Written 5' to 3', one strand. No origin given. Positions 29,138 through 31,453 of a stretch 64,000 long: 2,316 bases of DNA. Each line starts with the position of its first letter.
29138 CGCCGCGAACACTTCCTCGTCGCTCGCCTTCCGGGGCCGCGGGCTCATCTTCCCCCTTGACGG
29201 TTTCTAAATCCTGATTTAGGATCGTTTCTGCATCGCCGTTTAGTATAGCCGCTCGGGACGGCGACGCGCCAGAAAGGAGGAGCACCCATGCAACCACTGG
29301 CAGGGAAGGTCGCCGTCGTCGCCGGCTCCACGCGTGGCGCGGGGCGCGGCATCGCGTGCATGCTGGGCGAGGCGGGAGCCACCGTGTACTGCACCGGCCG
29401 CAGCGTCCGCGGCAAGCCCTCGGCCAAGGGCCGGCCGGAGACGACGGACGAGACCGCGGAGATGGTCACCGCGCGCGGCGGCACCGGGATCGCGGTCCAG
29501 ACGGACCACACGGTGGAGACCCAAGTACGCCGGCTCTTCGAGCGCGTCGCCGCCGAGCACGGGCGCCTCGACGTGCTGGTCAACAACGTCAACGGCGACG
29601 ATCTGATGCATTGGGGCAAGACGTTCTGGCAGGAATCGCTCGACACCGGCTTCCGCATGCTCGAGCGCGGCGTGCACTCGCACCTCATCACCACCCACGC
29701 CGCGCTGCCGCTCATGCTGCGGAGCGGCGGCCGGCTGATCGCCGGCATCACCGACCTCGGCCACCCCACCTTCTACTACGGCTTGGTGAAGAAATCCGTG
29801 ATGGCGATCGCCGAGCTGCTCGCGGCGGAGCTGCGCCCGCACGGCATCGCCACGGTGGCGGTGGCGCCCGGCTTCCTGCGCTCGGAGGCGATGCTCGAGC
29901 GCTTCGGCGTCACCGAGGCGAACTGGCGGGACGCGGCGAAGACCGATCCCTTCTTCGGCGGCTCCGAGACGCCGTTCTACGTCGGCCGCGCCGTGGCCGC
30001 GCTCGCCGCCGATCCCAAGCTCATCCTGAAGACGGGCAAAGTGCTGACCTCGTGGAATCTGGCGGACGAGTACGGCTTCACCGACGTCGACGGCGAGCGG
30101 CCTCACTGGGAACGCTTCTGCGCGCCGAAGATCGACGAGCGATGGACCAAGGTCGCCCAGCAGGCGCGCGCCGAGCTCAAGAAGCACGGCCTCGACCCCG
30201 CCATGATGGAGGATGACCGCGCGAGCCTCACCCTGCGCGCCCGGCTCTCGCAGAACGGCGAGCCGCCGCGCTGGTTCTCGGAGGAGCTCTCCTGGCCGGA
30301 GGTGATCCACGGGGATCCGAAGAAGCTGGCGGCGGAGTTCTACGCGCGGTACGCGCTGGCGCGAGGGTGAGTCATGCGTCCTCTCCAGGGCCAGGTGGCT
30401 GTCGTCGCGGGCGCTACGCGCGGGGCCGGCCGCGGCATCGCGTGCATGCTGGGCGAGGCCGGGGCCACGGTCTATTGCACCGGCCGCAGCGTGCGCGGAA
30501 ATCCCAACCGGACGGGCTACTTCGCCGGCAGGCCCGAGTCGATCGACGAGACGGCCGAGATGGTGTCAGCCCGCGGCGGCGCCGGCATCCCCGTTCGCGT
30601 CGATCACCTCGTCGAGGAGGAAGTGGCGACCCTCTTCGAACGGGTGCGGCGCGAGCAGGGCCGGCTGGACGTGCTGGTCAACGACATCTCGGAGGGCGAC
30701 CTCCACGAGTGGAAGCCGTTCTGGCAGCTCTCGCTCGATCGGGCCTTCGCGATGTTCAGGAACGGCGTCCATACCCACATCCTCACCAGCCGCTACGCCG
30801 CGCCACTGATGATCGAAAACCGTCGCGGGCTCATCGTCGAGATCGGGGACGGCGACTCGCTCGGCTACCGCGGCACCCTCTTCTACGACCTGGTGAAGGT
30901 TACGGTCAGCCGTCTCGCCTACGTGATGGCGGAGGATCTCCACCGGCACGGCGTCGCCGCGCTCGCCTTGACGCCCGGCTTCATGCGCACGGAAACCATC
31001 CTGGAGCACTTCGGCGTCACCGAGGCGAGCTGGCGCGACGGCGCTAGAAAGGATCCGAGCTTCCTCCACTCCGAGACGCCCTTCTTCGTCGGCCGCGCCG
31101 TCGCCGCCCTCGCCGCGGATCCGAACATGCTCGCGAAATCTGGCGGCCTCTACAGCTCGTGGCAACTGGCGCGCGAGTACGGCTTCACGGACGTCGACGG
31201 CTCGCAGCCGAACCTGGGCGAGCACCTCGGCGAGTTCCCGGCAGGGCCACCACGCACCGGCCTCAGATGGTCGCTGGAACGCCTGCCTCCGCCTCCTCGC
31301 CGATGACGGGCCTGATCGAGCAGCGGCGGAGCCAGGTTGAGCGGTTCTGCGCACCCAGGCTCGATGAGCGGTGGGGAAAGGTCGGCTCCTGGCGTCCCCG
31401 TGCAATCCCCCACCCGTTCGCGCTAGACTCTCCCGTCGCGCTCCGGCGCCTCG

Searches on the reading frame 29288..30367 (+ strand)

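Call 11: search_protein_families(library=pfam, proteins=[window:29288-30367:+], max_evalue=0.001)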
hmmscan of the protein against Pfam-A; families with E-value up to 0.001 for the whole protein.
window:29288-30367:+ (360 aa): 2 families
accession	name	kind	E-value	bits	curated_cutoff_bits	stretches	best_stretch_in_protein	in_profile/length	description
PF00106.31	adh_short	-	7.9e-22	78.1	26.6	1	7-201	1-186/195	short chain dehydrogenase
PF13561.12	adh_short_C2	-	1.2e-19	71.2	27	1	14-243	4-220/236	Enoyl-(Acyl carrier protein) reductase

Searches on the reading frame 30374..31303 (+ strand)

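Call 11: search_protein_families(library=pfam, proteins=[window:30374-31303:+], max_evalue=0.001)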
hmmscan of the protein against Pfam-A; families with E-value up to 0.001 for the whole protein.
window:30374-31303:+ (310 aa): 2 families
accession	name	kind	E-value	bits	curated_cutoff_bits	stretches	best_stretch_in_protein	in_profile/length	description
PF00106.31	adh_short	-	6.4e-19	68.6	26.6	1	7-208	1-186/195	short chain dehydrogenase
PF13561.12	adh_short_C2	-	5.8e-15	56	27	1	13-249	1-219/236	Enoyl-(Acyl carrier protein) reductase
